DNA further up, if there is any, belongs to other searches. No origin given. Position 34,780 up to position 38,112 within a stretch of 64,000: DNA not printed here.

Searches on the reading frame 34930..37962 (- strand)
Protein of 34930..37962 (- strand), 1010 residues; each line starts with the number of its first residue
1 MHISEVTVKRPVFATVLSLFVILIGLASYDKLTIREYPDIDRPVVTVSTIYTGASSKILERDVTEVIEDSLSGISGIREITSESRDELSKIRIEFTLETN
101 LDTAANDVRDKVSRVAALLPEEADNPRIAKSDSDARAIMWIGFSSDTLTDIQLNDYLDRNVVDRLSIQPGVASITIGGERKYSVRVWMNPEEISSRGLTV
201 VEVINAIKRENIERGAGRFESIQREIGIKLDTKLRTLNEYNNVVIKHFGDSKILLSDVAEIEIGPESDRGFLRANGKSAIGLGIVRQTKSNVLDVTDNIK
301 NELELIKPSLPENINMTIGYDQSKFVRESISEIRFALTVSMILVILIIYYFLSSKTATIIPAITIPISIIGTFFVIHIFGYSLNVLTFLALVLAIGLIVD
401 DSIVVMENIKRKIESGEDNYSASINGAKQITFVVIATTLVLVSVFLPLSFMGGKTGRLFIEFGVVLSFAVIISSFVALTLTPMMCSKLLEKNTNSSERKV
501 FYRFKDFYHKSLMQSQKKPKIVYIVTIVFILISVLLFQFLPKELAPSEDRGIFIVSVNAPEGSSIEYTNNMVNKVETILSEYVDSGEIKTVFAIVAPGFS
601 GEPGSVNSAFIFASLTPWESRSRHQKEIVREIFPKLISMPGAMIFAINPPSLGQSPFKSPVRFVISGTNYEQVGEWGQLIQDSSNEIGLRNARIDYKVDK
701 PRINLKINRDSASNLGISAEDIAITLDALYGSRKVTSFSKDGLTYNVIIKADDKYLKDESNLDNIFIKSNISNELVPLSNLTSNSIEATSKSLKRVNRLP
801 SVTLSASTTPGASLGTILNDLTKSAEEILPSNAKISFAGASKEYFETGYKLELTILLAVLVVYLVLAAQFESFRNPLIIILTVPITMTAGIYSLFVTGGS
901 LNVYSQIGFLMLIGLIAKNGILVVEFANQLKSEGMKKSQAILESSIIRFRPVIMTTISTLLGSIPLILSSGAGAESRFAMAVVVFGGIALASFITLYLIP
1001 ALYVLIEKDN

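Call 50: search_protein_families(library=pfam, proteins=[window:34930-37962:-], max_evalue=0.00001)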
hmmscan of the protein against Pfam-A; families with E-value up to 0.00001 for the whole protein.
window:34930-37962:- (1010 aa): 2 families
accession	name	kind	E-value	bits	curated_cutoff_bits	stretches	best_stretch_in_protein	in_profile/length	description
PF00873.25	ACR_tran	-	2e-283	943.3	28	1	3-1006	1-1020/1021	AcrB/AcrD/AcrF family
PF03176.21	MMPL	-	8.7e-11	41.8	20.5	1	333-488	147-302/333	MMPL family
